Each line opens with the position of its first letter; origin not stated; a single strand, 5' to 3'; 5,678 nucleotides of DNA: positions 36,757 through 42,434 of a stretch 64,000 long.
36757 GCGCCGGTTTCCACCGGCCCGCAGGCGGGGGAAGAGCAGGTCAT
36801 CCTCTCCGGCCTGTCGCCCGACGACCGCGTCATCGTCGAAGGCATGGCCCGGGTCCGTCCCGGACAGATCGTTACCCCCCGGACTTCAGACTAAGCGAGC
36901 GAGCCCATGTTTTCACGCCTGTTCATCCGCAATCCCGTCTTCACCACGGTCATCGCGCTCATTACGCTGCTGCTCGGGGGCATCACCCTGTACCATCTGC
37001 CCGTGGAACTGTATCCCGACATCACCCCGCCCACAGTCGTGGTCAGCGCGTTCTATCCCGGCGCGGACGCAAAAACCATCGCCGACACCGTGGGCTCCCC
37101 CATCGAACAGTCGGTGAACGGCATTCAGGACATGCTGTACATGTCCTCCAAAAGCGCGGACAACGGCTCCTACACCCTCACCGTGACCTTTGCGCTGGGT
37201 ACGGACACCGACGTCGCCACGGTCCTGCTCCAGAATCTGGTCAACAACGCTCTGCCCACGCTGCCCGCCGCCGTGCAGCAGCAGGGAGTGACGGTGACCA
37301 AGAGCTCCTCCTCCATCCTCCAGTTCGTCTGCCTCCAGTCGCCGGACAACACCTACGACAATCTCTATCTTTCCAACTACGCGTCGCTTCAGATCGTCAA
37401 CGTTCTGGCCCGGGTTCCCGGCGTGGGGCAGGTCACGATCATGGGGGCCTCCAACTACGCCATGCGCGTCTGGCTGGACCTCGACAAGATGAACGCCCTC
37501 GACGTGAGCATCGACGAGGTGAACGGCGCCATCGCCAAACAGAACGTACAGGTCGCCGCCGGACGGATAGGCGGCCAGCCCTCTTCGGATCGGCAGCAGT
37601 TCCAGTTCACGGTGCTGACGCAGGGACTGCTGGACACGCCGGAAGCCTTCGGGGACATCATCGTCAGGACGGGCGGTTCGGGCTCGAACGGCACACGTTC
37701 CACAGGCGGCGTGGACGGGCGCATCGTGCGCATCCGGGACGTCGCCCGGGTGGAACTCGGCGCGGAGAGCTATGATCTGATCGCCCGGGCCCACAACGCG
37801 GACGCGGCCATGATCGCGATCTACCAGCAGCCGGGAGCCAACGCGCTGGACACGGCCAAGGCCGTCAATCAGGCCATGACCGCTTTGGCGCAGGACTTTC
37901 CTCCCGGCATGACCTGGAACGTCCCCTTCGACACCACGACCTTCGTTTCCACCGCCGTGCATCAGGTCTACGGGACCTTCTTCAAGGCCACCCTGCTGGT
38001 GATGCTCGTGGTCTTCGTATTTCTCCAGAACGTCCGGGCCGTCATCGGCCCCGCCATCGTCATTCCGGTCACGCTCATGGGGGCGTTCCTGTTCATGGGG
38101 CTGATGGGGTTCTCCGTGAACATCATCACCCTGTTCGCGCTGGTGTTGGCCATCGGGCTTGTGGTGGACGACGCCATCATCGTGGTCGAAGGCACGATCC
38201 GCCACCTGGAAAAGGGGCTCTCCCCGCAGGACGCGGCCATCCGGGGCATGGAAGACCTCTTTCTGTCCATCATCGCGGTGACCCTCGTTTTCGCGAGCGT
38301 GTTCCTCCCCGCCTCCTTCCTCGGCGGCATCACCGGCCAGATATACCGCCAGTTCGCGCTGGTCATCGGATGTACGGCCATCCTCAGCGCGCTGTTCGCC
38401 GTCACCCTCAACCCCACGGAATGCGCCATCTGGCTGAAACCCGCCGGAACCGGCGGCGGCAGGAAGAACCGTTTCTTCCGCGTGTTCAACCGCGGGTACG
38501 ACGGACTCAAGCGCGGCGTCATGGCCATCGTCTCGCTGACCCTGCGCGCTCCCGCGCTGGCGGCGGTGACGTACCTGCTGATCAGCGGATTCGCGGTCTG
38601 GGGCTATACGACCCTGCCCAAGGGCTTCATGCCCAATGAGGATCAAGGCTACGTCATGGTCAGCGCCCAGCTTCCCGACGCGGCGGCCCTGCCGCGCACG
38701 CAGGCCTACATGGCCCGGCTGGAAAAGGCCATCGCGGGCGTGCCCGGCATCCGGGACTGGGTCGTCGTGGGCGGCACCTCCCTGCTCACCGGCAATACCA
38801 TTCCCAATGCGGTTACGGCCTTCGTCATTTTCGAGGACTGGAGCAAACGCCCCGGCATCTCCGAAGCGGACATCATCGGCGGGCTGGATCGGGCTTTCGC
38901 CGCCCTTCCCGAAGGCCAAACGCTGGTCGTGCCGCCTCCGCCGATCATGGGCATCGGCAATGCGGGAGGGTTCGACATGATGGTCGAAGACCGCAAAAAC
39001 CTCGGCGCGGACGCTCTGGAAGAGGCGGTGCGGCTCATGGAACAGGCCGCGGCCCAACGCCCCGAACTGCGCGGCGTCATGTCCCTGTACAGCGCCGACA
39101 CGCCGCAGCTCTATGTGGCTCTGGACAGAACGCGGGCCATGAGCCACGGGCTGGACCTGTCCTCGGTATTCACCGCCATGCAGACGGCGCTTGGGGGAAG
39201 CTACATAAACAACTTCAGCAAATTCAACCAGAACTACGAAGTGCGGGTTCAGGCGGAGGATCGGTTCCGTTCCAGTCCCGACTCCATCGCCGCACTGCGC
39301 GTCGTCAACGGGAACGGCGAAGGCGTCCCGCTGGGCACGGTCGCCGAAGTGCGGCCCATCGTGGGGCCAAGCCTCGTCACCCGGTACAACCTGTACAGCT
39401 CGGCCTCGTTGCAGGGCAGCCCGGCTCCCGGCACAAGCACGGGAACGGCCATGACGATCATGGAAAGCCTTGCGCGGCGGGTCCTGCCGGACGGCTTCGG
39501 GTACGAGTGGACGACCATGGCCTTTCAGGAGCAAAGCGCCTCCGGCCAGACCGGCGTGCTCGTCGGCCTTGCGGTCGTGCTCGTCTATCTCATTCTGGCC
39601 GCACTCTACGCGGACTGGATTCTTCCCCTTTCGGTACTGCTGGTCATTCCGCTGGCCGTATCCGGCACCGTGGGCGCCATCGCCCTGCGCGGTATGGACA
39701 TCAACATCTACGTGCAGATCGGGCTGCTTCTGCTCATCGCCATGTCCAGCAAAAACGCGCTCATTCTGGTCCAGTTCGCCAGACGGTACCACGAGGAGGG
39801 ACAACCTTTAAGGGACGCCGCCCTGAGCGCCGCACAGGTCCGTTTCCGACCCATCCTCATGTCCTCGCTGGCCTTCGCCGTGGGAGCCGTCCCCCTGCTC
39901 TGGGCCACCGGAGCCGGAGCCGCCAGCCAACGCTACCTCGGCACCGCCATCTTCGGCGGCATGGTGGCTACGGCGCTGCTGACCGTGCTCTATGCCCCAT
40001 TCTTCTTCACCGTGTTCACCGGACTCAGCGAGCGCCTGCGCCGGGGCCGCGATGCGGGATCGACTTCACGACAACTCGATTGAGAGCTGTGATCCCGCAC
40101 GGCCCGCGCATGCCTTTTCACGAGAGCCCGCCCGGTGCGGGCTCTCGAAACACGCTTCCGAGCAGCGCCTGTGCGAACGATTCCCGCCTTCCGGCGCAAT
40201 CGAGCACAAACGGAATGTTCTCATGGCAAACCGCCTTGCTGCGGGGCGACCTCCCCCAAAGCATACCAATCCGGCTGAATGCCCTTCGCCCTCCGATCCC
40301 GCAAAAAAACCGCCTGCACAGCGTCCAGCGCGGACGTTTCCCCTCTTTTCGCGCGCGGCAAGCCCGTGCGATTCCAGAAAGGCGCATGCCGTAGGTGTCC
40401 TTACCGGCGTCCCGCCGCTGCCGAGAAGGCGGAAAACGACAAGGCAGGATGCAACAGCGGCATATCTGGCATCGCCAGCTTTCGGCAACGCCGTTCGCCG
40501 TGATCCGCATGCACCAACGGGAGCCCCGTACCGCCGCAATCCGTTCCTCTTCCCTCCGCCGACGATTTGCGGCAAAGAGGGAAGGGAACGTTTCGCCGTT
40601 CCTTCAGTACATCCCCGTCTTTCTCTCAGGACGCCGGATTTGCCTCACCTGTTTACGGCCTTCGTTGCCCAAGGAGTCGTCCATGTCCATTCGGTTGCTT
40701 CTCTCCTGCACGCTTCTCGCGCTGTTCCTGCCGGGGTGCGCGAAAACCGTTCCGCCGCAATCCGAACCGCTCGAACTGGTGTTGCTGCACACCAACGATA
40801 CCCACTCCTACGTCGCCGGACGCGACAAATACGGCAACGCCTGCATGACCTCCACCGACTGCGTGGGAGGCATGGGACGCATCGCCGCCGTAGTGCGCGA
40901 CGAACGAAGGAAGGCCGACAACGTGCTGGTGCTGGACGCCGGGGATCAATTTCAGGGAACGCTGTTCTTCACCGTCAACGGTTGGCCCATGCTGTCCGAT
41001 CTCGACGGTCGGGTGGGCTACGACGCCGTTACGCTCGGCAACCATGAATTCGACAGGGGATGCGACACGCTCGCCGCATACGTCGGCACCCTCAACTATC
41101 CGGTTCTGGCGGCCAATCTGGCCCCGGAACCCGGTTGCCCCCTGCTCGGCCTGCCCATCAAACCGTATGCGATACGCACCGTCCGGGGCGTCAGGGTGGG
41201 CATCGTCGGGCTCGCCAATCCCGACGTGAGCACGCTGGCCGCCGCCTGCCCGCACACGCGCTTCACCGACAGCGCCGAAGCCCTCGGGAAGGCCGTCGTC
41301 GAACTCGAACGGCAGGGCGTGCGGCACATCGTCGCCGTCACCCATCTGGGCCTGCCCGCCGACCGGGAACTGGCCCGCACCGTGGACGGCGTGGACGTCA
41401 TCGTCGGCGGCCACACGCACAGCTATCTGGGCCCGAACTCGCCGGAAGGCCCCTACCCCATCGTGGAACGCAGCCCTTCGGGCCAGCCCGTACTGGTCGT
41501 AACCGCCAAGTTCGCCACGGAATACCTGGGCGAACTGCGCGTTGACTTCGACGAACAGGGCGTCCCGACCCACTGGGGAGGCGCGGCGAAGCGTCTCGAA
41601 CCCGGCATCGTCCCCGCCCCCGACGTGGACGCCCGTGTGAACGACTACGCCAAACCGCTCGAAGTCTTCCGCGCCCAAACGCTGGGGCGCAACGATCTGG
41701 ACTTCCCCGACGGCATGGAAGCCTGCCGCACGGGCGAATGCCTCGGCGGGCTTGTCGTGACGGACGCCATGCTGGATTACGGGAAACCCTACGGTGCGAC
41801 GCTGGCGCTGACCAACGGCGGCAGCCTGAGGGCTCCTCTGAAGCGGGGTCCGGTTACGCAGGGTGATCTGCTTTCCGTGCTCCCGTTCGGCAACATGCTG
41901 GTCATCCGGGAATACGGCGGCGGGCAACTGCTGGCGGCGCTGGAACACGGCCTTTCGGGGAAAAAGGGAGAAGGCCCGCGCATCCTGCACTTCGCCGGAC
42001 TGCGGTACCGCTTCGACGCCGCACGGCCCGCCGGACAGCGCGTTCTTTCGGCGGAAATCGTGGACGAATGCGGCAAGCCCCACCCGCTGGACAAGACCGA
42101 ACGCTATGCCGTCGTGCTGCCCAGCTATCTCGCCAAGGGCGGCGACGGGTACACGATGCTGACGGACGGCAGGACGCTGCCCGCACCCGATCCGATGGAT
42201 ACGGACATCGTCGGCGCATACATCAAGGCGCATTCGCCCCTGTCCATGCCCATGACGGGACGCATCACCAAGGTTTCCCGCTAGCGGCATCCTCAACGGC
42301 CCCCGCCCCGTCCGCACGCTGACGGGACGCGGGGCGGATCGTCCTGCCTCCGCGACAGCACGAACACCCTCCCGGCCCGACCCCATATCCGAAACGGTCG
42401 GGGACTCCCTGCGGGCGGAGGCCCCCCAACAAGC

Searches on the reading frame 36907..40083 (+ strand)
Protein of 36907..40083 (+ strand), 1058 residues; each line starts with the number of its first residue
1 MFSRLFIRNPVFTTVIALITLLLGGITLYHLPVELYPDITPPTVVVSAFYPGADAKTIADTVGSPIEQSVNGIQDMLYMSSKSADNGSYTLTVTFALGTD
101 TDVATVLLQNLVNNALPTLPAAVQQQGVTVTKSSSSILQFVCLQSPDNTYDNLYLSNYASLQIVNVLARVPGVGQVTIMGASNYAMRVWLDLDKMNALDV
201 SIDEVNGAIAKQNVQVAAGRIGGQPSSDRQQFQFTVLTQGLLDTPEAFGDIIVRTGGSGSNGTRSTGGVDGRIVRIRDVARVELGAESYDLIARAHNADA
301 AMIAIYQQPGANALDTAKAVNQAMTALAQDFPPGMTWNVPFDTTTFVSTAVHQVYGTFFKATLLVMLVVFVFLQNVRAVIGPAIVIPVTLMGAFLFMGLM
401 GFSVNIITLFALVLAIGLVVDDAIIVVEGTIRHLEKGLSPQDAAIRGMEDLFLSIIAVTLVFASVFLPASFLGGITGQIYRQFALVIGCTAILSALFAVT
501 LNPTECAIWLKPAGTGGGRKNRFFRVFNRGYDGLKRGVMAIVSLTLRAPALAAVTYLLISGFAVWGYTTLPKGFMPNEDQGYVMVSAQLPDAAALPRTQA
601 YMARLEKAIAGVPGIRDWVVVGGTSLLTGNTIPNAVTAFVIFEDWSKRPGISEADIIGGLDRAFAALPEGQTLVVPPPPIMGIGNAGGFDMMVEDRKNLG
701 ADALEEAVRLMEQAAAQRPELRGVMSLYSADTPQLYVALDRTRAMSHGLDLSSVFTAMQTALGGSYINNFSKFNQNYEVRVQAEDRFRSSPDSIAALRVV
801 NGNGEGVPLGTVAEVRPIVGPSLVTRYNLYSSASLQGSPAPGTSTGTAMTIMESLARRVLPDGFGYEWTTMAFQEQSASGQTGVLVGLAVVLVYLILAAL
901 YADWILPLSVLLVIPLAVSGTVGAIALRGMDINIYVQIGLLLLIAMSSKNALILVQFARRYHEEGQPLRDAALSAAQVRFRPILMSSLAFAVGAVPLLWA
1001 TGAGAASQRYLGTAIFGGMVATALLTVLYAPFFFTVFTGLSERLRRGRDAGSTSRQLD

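Call 25: list_cluster_members(proteins=[window:36907-40083:+, window:34080-35801:+, window:35806-36894:+, window:14082-16835:-, window:43684-46527:-, window:48935-50809:+, window:31085-32011:-, window:32202-33431:-, window:29772-30854:-, window:26615-29245:-])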
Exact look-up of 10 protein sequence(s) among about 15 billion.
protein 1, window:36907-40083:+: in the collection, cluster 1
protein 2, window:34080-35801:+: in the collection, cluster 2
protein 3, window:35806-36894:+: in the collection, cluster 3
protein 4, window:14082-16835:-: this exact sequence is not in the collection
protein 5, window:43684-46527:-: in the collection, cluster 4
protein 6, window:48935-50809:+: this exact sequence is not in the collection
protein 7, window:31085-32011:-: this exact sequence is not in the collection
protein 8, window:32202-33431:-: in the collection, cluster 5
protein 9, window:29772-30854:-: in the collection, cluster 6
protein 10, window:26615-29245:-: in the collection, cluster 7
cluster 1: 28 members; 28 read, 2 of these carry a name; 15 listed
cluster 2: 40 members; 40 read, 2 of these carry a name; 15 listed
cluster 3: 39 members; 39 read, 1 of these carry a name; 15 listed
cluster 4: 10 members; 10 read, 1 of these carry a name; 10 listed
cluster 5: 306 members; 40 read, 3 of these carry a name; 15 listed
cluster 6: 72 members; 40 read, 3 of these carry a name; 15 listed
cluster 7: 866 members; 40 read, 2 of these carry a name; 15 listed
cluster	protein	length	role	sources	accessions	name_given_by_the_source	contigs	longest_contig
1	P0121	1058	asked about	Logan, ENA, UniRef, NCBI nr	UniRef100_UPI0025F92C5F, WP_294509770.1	efflux RND transporter permease subunit n=1 Tax=uncultured Bilophila sp. TaxID=529385 ... | efflux RND transporter permease subunit [uncultured Bilophila sp.]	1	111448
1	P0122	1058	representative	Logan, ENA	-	-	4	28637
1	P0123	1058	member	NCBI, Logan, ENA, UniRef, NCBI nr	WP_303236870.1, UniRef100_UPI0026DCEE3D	efflux RND transporter permease subunit [uncultured Bilophila sp.] | efflux RND transporter permease subunit n=1 Tax=uncultured Bilophila sp. TaxID=529385 ...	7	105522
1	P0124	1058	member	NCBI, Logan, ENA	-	-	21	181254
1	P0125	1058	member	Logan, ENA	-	-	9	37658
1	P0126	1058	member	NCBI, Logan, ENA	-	-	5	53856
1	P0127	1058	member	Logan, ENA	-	-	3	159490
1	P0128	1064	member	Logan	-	-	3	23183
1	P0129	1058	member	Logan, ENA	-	-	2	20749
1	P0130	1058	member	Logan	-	-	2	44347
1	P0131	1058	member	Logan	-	-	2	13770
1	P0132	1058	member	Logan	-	-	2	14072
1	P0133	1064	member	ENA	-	-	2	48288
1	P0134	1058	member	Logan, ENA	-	-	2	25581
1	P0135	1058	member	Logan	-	-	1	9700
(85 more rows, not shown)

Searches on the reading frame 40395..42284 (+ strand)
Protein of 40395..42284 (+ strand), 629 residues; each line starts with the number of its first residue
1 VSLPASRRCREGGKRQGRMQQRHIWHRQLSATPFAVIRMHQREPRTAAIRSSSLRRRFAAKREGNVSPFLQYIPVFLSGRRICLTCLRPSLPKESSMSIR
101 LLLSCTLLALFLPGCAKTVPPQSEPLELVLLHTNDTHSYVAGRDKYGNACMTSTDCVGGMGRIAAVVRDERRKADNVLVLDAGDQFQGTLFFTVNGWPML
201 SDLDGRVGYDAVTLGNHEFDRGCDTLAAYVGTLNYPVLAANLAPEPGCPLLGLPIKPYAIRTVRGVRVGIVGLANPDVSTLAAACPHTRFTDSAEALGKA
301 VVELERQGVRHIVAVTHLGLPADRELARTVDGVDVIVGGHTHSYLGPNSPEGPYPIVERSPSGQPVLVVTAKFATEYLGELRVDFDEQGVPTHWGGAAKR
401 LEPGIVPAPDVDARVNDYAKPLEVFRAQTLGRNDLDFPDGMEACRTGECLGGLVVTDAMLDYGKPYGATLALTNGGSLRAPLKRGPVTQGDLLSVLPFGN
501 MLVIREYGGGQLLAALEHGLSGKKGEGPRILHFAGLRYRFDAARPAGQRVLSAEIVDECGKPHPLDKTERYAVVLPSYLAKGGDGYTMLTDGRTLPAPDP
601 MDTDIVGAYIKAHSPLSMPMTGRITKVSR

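Call 45: search_protein_families(library=pfam, proteins=[window:40395-42284:+], max_evalue=0.00001)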
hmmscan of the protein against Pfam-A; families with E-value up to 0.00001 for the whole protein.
window:40395-42284:+ (629 aa): 2 families
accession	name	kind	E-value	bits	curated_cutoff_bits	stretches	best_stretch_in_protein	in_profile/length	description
PF02872.23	5_nucleotid_C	-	3.8e-33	115.3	23.6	1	442-590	15-157/158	5'-nucleotidase, C-terminal domain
PF00149.33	Metallophos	-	3.3e-13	50.9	21.5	1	130-344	3-191/191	Calcineurin-like phosphoesterase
